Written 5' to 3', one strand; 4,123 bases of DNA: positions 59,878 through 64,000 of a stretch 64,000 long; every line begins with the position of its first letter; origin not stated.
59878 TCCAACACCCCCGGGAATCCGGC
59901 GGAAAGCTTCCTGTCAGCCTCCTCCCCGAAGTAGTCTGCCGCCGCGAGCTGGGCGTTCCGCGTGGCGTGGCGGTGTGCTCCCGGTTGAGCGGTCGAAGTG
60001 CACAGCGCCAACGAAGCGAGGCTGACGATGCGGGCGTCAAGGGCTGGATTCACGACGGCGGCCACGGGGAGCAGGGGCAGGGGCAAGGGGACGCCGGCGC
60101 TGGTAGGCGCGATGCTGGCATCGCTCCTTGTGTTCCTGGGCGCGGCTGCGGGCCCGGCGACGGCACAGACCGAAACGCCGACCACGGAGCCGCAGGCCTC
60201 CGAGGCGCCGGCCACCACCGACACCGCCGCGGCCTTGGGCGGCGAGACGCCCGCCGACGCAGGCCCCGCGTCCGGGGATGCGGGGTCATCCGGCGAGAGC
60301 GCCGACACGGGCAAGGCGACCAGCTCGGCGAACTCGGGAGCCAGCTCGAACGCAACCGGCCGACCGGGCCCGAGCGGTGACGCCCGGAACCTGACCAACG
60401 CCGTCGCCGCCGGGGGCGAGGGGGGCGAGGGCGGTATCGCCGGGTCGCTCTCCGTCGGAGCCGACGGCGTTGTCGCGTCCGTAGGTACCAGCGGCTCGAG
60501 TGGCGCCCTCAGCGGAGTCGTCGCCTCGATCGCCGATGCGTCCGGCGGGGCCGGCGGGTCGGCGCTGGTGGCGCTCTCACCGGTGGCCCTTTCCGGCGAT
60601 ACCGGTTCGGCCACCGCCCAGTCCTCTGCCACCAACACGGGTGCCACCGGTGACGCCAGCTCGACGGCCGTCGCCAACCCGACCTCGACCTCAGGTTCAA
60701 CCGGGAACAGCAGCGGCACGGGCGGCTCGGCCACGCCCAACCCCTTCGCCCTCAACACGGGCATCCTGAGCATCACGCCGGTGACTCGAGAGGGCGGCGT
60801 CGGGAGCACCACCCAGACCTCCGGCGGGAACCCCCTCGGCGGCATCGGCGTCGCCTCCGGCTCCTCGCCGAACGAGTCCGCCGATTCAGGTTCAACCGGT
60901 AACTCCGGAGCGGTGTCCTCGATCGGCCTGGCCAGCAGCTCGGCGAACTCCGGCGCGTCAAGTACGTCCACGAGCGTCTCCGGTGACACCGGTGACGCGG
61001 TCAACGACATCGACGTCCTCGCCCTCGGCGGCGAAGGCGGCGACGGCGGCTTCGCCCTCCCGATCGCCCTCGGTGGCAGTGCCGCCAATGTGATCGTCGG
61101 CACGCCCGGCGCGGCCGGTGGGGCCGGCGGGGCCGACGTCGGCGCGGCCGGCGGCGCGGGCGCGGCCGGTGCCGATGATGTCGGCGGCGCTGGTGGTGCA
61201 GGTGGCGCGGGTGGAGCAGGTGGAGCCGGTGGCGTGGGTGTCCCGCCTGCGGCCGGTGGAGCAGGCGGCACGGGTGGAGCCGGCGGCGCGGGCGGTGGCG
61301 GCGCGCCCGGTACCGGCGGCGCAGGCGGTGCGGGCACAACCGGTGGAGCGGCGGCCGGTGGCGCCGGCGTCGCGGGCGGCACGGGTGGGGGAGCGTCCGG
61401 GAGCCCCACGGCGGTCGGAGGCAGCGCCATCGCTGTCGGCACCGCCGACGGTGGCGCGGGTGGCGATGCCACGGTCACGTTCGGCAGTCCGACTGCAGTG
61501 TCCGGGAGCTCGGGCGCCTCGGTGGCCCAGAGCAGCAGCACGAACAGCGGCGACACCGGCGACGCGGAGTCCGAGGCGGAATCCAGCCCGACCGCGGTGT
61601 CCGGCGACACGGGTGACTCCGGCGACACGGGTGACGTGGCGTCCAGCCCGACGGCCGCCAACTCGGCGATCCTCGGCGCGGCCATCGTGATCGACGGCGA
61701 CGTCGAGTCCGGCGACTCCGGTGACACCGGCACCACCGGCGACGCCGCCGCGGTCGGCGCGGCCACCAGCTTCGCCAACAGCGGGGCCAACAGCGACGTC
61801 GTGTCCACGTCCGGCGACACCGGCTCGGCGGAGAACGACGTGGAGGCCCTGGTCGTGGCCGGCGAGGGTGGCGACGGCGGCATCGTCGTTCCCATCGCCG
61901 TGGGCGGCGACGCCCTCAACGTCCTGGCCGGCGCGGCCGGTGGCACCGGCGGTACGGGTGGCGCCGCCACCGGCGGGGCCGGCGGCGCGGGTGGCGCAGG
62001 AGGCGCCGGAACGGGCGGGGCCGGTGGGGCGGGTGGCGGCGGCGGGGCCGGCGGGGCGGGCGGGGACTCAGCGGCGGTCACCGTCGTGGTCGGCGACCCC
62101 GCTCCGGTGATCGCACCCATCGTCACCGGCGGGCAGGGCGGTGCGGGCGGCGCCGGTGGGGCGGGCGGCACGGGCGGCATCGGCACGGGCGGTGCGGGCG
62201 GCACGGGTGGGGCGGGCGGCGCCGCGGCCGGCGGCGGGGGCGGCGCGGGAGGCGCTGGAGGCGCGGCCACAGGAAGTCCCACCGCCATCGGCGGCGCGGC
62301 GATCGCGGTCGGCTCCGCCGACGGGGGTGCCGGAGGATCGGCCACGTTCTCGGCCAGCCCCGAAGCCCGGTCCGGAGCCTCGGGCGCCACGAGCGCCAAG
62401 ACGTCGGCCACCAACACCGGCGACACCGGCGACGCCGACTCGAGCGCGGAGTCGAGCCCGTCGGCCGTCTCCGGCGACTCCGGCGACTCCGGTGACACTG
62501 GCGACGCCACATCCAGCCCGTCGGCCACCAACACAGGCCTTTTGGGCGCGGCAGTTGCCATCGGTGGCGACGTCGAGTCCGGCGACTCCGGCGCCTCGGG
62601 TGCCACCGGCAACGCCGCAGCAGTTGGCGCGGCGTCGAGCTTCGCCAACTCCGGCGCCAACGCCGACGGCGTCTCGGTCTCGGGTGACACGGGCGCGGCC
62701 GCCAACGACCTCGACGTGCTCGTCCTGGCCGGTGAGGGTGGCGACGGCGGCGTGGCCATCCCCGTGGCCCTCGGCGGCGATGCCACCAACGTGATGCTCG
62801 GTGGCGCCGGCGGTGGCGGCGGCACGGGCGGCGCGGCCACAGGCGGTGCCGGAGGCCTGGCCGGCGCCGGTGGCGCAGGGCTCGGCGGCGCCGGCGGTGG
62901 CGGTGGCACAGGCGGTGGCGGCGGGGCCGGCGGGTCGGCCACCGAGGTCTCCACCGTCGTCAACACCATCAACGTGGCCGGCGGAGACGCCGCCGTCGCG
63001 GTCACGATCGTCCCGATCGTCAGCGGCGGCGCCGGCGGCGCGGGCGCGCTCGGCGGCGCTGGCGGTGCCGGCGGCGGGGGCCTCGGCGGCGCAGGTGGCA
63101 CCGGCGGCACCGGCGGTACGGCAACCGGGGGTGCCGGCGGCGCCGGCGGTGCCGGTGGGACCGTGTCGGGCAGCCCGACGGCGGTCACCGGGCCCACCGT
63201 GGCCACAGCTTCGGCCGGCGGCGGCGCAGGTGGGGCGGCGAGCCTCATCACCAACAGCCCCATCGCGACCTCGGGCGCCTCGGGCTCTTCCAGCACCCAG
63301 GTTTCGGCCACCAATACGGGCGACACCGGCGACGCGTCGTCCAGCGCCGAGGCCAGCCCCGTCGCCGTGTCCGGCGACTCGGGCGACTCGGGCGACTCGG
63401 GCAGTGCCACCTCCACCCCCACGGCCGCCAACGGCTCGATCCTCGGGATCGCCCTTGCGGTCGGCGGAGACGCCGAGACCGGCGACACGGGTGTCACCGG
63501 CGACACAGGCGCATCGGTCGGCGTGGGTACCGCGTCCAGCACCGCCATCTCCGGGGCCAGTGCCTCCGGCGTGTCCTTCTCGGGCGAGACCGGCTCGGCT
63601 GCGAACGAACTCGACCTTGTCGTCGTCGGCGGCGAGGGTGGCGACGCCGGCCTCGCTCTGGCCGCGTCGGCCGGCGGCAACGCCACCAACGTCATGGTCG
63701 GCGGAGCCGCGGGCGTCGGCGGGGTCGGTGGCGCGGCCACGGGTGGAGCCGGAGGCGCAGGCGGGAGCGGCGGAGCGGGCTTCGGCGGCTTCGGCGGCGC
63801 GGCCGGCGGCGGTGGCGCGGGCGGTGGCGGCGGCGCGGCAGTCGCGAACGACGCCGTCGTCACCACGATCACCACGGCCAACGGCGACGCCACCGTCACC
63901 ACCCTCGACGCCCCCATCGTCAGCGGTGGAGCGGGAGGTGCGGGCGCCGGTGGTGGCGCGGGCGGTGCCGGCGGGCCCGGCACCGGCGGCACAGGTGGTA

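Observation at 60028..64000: Giant secreted Gly/Ala/Ser/Thr/Asp-rich repeat protein (PGRS-like) immediately after rplA; antisense 1417-aa Pro/Ala ORF is its shadow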

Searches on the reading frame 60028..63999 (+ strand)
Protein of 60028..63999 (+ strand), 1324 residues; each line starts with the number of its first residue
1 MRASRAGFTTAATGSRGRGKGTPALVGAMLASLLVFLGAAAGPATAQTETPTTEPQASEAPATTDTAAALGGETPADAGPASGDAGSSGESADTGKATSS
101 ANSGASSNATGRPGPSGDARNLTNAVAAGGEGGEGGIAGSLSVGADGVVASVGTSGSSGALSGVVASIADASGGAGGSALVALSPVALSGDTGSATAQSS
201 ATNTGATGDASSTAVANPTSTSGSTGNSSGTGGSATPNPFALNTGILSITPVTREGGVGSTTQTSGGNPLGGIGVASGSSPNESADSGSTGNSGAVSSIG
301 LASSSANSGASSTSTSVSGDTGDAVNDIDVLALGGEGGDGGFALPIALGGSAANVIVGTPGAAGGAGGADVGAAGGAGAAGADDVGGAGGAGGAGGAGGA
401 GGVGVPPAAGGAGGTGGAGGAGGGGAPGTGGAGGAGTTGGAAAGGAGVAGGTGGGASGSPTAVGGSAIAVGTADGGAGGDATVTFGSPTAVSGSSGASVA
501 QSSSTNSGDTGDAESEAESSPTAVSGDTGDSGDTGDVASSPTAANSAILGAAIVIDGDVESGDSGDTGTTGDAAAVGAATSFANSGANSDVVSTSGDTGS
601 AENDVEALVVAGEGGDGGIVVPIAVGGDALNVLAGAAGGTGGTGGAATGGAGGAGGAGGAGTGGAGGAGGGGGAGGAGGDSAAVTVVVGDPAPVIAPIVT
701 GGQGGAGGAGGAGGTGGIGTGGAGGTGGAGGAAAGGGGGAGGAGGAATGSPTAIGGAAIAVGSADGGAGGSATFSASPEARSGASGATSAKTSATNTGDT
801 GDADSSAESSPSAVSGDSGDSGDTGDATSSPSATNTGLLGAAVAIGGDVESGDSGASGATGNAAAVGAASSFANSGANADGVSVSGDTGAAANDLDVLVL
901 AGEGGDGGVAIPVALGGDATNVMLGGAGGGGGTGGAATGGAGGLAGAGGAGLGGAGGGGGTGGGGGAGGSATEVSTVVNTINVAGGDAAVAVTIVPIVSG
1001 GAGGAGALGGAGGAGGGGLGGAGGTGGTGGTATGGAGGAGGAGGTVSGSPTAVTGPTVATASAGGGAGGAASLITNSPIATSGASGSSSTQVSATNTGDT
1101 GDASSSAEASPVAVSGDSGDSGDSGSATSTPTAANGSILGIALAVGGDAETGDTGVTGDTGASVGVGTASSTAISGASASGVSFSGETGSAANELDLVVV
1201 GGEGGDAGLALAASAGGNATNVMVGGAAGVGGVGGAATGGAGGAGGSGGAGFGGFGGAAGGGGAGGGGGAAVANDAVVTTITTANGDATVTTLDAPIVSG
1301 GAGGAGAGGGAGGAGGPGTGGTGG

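Call 7: search_protein_families(library=pfam, proteins=[window:60028-63999:+], max_evalue=1)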
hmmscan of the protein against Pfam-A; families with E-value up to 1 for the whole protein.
window:60028-63999:+ (1324 aa): 0 families

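Call 10: find_homologous_proteins(query=window:60028-63999:+, max_evalue=0.001)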
Query window:60028-63999:+: 8000 candidates shared short words with the query, none scored E <= 0.001.

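Call 21: search_protein_families(library=ncbifam, proteins=[window:60028-63999:+], max_evalue=10)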
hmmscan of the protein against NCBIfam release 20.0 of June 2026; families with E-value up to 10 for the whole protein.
window:60028-63999:+ (1324 aa): 0 families

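Call 60: search_solved_structures(query=window:60028-63999:+, max_evalue=10)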
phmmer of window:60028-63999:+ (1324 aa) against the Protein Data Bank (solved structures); distinct sequences matched with E-value up to 10: 4.
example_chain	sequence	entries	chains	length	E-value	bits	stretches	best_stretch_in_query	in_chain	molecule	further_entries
9dbf_A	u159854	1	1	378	0.0076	17.2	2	1243-1278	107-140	Tet4 Variant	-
9dbd_A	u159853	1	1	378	0.0088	17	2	1243-1278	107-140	Tet4 Variant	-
5kca_A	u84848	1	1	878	2.2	9.1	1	697-732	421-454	Cerebellin-1,Cerebellin-1,Cerebellin-1,Glutamate receptor ionotropic, delta-2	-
7lyb_M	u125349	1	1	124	2.7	8.7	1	949-970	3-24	Isoform 7 of Breast cancer type 1 susceptibility protein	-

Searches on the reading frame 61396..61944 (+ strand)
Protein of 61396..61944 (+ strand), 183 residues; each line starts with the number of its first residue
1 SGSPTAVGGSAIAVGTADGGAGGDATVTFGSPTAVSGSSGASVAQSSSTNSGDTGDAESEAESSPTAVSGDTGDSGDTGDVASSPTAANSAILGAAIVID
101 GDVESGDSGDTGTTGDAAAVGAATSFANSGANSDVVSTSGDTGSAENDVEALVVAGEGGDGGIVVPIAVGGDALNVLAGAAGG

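Call 29: find_homologous_proteins(query=A1, max_evalue=0.01)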
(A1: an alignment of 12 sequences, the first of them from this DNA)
Query A1 (12 sequences) (183 aa, profile of the alignment): 22 proteins with E <= 0.01 among 8000 candidates.
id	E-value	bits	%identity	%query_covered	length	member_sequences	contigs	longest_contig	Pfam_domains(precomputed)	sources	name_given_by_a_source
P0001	1.3e-36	144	54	64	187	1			-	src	-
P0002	9.3e-34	135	54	80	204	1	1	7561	-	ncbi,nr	ncbi:MAG: hypothetical protein JWP02_3733 [Acidimicrobiales bacterium]|nr:hypothetical protein [Acid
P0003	3.4e-28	117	56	68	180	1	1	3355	-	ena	-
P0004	5.6e-23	100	54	55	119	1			-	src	-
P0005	1.1e-22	99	49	70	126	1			-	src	-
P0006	1.3e-18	85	49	38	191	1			-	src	-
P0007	1.4e-17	82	55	48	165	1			-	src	-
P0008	2.0e-17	82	59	45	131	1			-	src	-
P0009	3.1e-17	81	56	52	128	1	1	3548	-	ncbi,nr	ncbi:MAG: hypothetical protein M3159_07580, partial [Actinomycetota bacterium]|nr:hypothetical prote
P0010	1.2e-16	79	38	81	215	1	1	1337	-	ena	-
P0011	4.1e-16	77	48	49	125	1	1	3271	-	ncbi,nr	ncbi:MAG: hypothetical protein M3314_10185, partial [Actinomycetota bacterium]|nr:hypothetical prote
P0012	7.5e-16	76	58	45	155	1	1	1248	-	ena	-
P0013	2.0e-15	75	42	70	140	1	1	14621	-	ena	-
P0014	4.3e-13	67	57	39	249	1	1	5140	-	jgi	jgi:hypothetical protein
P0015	1.3e-12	66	50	55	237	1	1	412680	-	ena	-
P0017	1.6e-7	49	-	-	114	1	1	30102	-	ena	-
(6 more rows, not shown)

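Call 30: find_encoding_contigs(protein=P0015, flank=10000, max_places=3)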
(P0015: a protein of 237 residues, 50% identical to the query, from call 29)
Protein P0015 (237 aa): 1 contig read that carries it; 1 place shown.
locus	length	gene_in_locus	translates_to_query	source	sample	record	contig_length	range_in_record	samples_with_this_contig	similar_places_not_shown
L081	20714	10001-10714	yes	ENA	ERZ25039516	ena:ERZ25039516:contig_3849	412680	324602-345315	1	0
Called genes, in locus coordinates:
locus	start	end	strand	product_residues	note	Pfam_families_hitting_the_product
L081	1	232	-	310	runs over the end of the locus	PF00528:BPD_transp_1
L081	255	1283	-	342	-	PF13379:NMT1_2, PF09084:NMT1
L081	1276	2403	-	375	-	PF00491:Arginase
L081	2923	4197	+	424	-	PF13433:Peripla_BP_5, PF13458:Peripla_BP_6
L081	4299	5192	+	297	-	PF02653:BPD_transp_2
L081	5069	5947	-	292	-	-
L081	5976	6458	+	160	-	PF02653:BPD_transp_2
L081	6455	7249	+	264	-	PF02463:SMC_N (faint), PF13476:AAA_23 (weak), PF13555:AAA_29 (weak), PF00005:ABC_tran, PF13304:AAA_21, PF12399:BCA_ABC_TP_C (weak)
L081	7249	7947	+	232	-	PF00005:ABC_tran, PF13304:AAA_21 (faint)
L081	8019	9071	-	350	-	PF00174:Oxidored_molyb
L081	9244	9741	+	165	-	-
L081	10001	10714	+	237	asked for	-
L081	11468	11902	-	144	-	-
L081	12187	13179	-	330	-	PF01408:GFO_IDH_MocA, PF02894:GFO_IDH_MocA_C, PF22725:GFO_IDH_MocA_C3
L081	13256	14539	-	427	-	PF02653:BPD_transp_2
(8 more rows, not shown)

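Call 31: find_encoding_contigs(protein=P0013, flank=10000, max_places=3)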
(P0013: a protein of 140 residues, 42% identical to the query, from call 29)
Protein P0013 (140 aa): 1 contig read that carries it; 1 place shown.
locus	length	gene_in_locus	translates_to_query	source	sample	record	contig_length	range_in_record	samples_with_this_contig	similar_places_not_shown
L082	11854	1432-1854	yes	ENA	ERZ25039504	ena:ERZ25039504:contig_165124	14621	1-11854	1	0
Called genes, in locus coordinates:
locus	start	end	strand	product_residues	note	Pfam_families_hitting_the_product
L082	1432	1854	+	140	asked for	-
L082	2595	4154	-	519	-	-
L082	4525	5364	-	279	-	-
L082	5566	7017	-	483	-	-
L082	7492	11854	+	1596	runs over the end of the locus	-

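Call 50: find_encoding_contigs(protein=P0017, flank=10000, max_places=2)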
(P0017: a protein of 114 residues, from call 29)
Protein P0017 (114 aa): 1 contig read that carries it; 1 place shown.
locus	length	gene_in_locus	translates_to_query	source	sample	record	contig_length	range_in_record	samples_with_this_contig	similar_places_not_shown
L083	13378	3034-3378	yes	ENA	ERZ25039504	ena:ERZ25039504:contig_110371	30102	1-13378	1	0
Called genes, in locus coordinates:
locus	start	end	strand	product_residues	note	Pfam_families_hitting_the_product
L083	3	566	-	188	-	?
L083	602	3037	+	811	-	-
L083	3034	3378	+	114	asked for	-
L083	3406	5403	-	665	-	-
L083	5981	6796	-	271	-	-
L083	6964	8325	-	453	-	-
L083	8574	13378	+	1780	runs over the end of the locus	-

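Call 53: find_related_loci(query=A1, collection=metagenome_contigs, flank=10000)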
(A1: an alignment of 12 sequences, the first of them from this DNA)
Query A1 (183 aa) in metagenome_contigs; peptide patterns used: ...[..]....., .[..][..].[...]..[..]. (x = any residue, [..] = any of these).
600 stretches matched a pattern (row limit reached: there are more); 7 encode a relative of the query (tblastn E <= 1e-3); 7 distinct loci.
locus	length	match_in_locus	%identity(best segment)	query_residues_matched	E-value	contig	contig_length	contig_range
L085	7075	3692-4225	62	1-177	2e-44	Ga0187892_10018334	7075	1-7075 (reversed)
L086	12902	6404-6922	60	5-177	4e-40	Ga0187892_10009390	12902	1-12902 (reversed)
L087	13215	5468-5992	57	2-177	2e-40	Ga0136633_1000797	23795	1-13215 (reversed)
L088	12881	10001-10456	52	2-154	3e-32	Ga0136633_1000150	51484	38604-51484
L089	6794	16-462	50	31-176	5e-26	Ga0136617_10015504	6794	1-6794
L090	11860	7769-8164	53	5-131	3e-21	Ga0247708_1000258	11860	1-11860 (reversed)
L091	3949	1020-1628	41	10-145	5e-8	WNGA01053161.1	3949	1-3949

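Call 56: search_protein_families(library=ncbifam, proteins=[L086:10208-11107:+, L087:1324-2223:+, L089:406-1305:+, L090:9485-10684:+], max_evalue=1)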
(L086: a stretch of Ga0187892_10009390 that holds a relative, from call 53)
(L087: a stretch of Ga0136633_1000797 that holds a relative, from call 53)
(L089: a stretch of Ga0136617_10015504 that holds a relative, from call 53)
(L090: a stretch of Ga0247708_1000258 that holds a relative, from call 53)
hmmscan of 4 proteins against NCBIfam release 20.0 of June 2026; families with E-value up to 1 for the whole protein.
L086:10208-11107:+ (300 aa): 1 family
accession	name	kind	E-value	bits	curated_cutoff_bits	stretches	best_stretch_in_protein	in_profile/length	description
TIGR01167.1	LPXTG_anchor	domain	0.068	13.9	15.9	1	263-296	2-34/34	LPXTG cell wall anchor domain-containing protein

L087:1324-2223:+ (300 aa): 1 family
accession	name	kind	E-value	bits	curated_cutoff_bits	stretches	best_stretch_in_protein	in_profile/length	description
NF058583.1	LAXTG_small_WW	exception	0.02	14.6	65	1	205-247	10-52/54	LAXTG motif-containing small protein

L089:406-1305:+ (300 aa): 0 families

L090:9485-10684:+ (400 aa): 0 families

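Call 57: search_protein_families(library=pfam, proteins=[L086:10208-11107:+, L087:1324-2223:+, L089:406-1305:+, L090:9485-10684:+, L090:329-1600:+], max_evalue=1)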
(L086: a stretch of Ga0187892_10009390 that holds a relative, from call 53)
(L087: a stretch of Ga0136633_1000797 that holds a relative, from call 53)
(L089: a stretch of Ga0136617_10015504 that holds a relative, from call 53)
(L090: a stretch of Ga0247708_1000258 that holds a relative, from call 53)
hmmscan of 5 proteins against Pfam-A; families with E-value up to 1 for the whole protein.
L086:10208-11107:+ (300 aa): 1 family
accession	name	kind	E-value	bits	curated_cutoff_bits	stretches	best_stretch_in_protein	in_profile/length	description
PF07589.16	PEP-CTERM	-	0.27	11.8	20.7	1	282-295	11-24/24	PEP-CTERM motif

L087:1324-2223:+ (300 aa): 0 families

L089:406-1305:+ (300 aa): 0 families

L090:9485-10684:+ (400 aa): 0 families

L090:329-1600:+ (424 aa): 0 families

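Call 64: search_protein_families(library=pfam, proteins=[L088:2-1087:+, L088:1065-1859:+, L088:1703-3706:+, L089:1352-1834:+, L089:2260-3471:+, L089:4180-4839:+], max_evalue=0.001)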
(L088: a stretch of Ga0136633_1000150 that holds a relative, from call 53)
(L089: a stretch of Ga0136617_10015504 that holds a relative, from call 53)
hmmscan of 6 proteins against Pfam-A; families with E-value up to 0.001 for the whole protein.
L088:2-1087:+ (362 aa): 1 family
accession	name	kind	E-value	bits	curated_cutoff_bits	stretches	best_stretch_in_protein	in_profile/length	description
PF00162.24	PGK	-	3.4e-119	398.7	27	2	81-344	106-377/379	Phosphoglycerate kinase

L088:1065-1859:+ (265 aa): 1 family
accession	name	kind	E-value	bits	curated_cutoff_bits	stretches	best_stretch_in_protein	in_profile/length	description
PF00121.24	TIM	-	1.3e-91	306.9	20.1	1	12-261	1-244/245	Triosephosphate isomerase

L088:1703-3706:+ (668 aa): 1 family
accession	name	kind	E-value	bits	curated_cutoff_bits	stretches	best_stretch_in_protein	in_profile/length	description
PF00496.27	SBP_bac_5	-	1.6e-62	212.2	32.4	1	221-584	2-364/368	Bacterial extracellular solute-binding proteins, family 5 Middle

L089:1352-1834:+ (161 aa): 0 families

L089:2260-3471:+ (404 aa): 0 families

L089:4180-4839:+ (220 aa): 1 family
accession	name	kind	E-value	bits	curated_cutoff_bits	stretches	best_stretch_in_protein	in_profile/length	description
PF00510.24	COX3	-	1e-29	104.6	23.8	1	47-218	78-255/258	Cytochrome c oxidase subunit III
